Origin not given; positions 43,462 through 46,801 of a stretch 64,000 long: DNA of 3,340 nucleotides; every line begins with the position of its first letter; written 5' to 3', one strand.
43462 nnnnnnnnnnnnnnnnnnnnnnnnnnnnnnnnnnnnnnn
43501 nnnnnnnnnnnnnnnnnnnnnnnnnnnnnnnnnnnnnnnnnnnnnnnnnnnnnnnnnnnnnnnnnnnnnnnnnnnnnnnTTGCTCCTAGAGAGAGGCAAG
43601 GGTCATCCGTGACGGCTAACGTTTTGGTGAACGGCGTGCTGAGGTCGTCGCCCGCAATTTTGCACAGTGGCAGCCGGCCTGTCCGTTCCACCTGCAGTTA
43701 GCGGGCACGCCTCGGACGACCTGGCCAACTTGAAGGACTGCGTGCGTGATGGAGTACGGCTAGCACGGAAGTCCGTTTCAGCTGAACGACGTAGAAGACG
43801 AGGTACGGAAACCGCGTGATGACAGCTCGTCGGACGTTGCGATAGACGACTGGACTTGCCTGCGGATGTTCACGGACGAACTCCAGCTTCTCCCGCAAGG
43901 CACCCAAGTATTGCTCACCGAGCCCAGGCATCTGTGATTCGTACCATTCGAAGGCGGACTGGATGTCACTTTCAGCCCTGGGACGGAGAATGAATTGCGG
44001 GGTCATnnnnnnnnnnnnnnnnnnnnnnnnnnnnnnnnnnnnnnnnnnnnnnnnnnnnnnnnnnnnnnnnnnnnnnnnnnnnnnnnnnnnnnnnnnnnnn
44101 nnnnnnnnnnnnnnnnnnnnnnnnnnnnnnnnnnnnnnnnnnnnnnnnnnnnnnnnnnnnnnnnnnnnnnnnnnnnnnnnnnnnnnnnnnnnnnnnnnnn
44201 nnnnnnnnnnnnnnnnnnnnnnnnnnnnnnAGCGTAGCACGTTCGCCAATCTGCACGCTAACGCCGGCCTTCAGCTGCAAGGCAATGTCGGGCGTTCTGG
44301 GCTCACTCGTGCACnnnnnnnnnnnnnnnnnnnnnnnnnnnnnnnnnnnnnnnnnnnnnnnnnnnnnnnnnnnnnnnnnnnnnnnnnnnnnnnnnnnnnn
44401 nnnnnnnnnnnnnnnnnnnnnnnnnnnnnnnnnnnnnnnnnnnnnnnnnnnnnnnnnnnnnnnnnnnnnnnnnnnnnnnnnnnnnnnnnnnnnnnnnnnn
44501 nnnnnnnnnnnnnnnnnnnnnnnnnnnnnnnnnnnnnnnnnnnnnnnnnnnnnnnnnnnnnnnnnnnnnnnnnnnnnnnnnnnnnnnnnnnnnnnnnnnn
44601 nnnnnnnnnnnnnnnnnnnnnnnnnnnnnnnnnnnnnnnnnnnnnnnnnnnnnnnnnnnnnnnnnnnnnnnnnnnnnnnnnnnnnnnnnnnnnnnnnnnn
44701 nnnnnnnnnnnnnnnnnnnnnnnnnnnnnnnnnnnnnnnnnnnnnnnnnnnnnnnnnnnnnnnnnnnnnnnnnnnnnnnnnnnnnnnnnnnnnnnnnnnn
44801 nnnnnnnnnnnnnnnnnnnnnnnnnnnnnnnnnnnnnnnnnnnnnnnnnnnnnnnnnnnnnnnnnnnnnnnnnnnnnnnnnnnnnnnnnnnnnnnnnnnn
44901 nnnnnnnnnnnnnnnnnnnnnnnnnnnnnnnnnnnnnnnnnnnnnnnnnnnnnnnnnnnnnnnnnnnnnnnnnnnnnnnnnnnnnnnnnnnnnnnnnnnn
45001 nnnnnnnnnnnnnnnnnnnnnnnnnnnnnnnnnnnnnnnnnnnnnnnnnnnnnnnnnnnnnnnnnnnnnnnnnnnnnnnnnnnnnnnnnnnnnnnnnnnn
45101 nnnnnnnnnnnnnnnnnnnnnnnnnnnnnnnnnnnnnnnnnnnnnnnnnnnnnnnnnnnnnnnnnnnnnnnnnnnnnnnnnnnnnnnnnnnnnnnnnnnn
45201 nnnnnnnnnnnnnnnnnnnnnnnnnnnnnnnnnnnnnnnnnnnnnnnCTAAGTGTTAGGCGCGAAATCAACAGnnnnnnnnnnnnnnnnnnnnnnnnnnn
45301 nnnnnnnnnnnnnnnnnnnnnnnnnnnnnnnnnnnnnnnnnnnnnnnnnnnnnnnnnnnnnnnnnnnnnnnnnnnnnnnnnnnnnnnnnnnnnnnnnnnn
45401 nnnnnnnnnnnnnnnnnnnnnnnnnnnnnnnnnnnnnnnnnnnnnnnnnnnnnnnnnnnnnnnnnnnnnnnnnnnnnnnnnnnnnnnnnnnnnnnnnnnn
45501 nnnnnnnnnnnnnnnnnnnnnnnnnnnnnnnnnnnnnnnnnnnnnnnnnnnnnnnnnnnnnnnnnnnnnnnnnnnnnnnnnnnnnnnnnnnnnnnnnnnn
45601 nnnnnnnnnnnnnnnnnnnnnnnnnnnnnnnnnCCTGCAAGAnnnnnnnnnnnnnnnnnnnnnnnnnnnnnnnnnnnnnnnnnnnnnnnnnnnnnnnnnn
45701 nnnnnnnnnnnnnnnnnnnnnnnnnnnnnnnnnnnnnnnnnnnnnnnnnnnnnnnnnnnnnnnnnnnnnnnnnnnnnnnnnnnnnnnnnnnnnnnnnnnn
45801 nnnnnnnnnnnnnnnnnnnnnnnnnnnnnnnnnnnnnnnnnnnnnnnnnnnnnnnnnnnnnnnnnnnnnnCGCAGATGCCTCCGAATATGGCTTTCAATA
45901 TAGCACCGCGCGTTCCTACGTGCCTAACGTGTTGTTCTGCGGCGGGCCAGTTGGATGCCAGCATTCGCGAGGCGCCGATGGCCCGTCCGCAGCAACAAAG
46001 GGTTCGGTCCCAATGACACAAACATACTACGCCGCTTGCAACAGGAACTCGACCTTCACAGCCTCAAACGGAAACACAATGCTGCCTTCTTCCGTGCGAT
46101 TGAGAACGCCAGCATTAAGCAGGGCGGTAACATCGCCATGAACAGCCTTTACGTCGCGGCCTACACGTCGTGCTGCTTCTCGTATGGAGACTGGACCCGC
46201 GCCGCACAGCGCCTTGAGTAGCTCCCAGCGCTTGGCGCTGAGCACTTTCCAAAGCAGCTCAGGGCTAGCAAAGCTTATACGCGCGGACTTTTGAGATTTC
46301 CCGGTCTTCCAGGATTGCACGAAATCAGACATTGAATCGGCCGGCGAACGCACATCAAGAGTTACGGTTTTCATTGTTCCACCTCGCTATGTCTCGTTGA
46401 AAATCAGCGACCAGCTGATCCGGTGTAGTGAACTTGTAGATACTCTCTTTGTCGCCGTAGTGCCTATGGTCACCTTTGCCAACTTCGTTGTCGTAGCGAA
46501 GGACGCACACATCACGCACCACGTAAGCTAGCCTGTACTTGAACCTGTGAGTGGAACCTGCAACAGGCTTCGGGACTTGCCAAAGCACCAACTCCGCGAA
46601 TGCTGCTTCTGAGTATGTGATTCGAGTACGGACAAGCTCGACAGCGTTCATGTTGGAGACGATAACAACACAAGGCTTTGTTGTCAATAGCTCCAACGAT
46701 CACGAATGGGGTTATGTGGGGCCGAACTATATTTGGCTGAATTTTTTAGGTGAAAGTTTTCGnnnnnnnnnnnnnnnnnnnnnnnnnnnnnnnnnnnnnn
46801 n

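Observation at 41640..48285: Second, integrase-decayed cassette array in tandem: [array2]-[delta-intI]-[sugar DH]-[array1]-[intI]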

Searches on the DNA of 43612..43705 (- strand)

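Call 18: build_rna_model(alignment_id=A2, structure=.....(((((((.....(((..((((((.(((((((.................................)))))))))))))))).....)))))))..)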
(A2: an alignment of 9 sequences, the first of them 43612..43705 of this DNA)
Model R1 built from alignment A2 (9 sequences, 99 columns); structure: as given.
model positions 94; base pairs 23; branch points 0; effective number of sequences 3.76; information 0.608 bits per position. Calibrated on 0.2 Mb of random sequence (short: E-values are rough).
structure used (alignment columns):
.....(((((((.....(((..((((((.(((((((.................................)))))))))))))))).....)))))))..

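Call 19: search_with_rna_model(model_id=R1, source=window, filters=off, max_evalue=10)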
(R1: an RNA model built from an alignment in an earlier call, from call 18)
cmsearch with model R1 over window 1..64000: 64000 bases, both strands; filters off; matches with E-value up to 10: 52.
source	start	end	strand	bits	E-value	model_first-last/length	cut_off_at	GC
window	52408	52501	-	88.1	1.4e-22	1-94/94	no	0.59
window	48951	49044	-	84.5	1.6e-21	1-94/94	no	0.57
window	45168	45262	-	82.3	6.3e-21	1-94/94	no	0.61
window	51630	51720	-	81.5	1.1e-20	1-94/94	no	0.59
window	45920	46010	-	72.3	4.7e-18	1-94/94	no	0.65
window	43612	43705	-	71.1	1e-17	1-94/94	no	0.62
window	48284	48374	-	70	2.1e-17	1-94/94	no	0.63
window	49651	49741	-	65.8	3.4e-16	1-94/94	no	0.68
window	50193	50286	-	65.5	4.1e-16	1-94/94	no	0.67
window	53167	53227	-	33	7.8e-07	1-94/94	no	0.57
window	52408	52501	+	30.5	4.1e-06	1-94/94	no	0.59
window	50193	50286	+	23.8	0.00033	1-94/94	no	0.67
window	45920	46010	+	23.3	0.00047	1-94/94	no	0.65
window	49651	49741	+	22.9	0.00061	1-94/94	no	0.68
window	50810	50879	-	22.4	0.00082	1-94/94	no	0.6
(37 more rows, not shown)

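Call 21: search_with_rna_model(model_id=R1, sources=[L008, L009, L010, L011, L012, L013, L014, L015, L016, L017, L018, L019, L020, L021, L022, L023, L024, L025, L026, L027, L028, L029, L030, L031, L032, L033, L034, L035, L036, L037, L038, L039, L040, L041, L042, L043, L044, L045, L046, L047, L048, L049, L050, L051, L052, L053, L054, L055, L056, L057, L058, L059, L060, L061, L062, L063, L064, L065, L066, L067, L068, L069, L070, L071, L072, L073, L074, L075, L076, L077, L078, L079, L080, L081, L082, L083, L084, L085, L086, L087], max_evalue=0.01)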
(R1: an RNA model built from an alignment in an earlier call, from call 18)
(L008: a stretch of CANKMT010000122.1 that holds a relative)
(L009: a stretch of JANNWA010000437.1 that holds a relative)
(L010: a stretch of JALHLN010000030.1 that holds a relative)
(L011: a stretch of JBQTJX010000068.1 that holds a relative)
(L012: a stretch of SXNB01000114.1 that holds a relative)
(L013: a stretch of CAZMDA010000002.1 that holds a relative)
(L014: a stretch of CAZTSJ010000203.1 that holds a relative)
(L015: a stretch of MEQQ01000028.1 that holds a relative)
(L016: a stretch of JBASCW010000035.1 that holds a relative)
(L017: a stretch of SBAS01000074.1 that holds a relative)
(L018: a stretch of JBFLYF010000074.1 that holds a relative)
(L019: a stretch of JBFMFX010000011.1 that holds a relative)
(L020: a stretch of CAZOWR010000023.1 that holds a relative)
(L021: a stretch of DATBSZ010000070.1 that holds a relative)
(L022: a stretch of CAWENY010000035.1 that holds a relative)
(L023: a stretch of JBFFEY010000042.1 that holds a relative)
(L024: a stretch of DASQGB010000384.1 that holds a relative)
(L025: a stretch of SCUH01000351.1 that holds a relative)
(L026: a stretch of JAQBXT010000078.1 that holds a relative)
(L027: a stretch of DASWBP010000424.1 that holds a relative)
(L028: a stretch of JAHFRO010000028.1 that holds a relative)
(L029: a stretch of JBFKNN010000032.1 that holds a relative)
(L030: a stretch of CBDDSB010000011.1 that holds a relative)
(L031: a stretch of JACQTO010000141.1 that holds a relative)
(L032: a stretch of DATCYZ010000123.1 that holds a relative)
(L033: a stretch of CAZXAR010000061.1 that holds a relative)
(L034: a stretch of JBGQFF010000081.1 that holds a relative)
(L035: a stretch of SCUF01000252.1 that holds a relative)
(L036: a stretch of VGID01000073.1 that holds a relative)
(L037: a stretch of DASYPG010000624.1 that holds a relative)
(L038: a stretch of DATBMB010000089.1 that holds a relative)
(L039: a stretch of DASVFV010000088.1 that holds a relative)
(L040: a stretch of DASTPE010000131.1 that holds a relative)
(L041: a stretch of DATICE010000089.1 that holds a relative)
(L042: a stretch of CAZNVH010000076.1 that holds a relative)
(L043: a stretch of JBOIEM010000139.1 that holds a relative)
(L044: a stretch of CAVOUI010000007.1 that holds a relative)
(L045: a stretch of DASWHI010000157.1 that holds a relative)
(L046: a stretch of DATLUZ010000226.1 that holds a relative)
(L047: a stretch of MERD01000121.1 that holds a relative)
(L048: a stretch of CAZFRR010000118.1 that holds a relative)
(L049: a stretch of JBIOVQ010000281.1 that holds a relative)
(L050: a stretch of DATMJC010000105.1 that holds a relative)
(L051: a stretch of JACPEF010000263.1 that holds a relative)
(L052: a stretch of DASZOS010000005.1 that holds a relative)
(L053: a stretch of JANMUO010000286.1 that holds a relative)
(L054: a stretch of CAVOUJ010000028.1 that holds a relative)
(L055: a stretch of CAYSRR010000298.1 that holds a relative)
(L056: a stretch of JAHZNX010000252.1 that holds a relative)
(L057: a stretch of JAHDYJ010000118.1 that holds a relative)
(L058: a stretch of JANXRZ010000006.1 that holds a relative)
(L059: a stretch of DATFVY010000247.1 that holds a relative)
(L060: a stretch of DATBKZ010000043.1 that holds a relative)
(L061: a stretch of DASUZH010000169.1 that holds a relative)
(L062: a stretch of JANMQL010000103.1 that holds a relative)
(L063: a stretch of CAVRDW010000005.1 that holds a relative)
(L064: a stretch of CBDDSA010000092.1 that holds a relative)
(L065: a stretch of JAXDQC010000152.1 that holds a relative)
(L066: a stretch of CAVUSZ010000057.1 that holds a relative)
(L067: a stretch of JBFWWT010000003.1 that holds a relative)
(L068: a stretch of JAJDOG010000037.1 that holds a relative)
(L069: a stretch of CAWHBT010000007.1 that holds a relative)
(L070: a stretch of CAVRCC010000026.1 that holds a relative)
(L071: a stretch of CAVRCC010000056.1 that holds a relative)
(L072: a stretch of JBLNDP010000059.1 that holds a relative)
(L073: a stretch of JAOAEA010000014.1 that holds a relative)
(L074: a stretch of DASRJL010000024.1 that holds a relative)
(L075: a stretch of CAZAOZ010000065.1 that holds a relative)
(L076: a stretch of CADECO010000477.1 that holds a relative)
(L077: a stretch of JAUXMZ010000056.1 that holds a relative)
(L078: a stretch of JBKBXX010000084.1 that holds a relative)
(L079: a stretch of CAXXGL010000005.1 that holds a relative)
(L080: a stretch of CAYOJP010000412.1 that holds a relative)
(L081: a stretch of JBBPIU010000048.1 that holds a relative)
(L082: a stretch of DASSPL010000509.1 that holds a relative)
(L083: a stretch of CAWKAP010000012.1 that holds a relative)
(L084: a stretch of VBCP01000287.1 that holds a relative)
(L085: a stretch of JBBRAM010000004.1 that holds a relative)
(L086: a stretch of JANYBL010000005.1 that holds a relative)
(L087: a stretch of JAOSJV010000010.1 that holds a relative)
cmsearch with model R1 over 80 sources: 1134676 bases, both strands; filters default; matches with E-value up to 0.01: 8.
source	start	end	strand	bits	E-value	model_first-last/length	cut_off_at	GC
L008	5017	5111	-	82.2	1.3e-19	1-94/94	no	0.62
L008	5769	5859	-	75.9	7.8e-18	1-94/94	no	0.66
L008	3461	3554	-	74.5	1.9e-17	1-94/94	no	0.63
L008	8133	8223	-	60.3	2.3e-13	1-94/94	no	0.68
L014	16388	16478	-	55.7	4.6e-12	1-94/94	no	0.63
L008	8675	8766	-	52.4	4.1e-11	1-94/94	no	0.62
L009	2567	2624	-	31.8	3.2e-05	1-94/94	no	0.57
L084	4027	4096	-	30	0.0001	1-94/94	no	0.7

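Call 28: search_with_rna_model(model_id=R1, sources=[L014, L084, L019, L009, L010, L012], filters=off, max_evalue=0.5)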
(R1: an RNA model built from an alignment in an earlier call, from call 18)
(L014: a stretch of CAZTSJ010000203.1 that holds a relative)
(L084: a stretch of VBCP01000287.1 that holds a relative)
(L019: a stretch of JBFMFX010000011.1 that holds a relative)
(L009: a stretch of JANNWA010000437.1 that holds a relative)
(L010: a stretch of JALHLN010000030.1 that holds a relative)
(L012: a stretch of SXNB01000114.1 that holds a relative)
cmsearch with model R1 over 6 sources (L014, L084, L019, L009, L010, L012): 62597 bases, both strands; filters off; matches with E-value up to 0.5: 8.
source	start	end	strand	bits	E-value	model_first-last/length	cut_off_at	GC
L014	16388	16478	-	55.7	2.6e-13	1-94/94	no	0.63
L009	2566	2624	-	32.2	1.4e-06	1-94/94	no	0.56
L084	4027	4096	-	30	5.4e-06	1-94/94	no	0.7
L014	14126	14188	-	24.2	0.00025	1-94/94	no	0.73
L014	16388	16478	+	16.1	0.052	1-94/94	no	0.63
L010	15157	15238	-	16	0.055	1-94/94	no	0.76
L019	9308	9377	-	16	0.057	1-94/94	no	0.71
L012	2270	2363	+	15.4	0.082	1-94/94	no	0.72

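Call 60: search_with_rna_model(model_id=R1, sources=[L170, L171, L172, L173, L168, L169], filters=off, max_evalue=0.05)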
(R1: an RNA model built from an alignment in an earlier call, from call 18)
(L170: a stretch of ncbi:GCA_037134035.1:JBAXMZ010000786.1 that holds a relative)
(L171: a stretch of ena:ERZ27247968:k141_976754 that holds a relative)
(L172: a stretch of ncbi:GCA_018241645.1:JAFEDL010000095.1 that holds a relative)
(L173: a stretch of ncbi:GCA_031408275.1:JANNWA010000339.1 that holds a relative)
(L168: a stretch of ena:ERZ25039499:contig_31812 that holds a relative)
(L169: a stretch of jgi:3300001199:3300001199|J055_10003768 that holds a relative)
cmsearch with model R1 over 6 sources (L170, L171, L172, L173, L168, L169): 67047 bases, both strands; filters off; matches with E-value up to 0.05: 22.
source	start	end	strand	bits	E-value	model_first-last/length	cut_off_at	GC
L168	849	942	-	74.7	1e-18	1-94/94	no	0.61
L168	61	156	-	65.1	5.6e-16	1-94/94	no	0.56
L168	2809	2899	-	59.7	1.9e-14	1-94/94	no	0.66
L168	5125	5215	-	57.1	1.1e-13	1-94/94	no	0.69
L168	3873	3967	-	56.8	1.3e-13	1-94/94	no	0.64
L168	2267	2357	-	55.6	2.9e-13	1-94/94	no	0.69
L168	3423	3513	-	55.4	3.3e-13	1-94/94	no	0.68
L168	4675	4765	-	54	8.5e-13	1-94/94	no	0.73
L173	10658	10750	+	41.5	3e-09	1-94/94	no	0.67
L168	6973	7039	-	36.1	1.1e-07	1-94/94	no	0.51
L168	9278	9344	-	36.1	1.1e-07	1-94/94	no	0.51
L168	6345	6405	-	31.1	2.9e-06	1-94/94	no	0.49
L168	1515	1590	-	30.9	3.3e-06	1-94/94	no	0.7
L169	624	681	-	26.3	6.7e-05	1-94/94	no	0.74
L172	6505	6572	+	23.8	0.00036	1-94/94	no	0.65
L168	849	942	+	22.3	0.00097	1-94/94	no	0.61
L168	2809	2899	+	22.2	0.001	1-94/94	no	0.66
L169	83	155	-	21.1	0.0021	1-94/94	no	0.67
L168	7945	8041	-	19.2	0.0072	1-94/94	no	0.72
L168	5843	5909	-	18.8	0.0095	1-94/94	no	0.54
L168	3423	3513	+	18.7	0.0099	1-94/94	no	0.68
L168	2267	2357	+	18.6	0.011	1-94/94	no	0.69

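Call 73: search_with_rna_model(model_id=R1, sources=[L174, L175, L176], filters=off, max_evalue=0.1)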
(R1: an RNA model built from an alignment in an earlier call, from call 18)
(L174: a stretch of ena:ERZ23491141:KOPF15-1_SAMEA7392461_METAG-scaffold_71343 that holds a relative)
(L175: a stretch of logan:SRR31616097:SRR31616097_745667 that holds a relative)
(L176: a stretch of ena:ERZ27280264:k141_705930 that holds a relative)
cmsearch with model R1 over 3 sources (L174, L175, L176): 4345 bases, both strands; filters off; matches with E-value up to 0.1: 4.
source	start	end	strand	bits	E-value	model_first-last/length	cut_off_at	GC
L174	781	871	-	55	2.7e-14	1-94/94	no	0.65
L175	448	538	-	55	2.7e-14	1-94/94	no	0.65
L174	171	240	-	39.7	6.5e-10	1-94/94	no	0.63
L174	171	240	+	18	0.0011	1-94/94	no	0.63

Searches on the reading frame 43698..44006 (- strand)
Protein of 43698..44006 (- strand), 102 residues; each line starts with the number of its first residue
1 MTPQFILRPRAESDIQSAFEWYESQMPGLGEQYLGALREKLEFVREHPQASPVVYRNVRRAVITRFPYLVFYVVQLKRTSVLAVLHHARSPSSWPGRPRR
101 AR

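Call 47: search_protein_families(library=pfam, proteins=[window:43698-44006:-], max_evalue=0.01)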
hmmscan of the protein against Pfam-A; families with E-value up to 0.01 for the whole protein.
window:43698-44006:- (102 aa): 1 family
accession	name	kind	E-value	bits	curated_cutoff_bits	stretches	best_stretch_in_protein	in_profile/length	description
PF05016.21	ParE_toxin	-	3.5e-12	47.2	23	1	6-90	2-88/89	ParE toxin of type II toxin-antitoxin system, parDE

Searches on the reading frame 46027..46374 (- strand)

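Call 47: search_protein_families(library=pfam, proteins=[window:46027-46374:-], max_evalue=0.01)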
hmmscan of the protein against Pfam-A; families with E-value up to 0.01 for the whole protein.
window:46027-46374:- (115 aa): 1 family
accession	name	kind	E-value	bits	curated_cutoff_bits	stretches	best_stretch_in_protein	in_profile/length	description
PF25212.1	HVO_A0114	-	6.7e-29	100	27.6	1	29-106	4-84/84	HVO_A0114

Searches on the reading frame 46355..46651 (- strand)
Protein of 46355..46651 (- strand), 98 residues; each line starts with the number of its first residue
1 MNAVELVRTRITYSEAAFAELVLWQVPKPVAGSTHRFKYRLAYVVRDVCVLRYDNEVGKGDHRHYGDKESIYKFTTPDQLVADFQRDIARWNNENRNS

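Call 47: search_protein_families(library=pfam, proteins=[window:46355-46651:-], max_evalue=0.01)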
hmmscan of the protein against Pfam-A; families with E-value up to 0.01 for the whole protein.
window:46355-46651:- (98 aa): 1 family
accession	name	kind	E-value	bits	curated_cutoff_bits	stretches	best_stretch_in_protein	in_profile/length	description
PF20126.4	TumE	-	9e-14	51.7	23.4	1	12-88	2-80/81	Toxin TumE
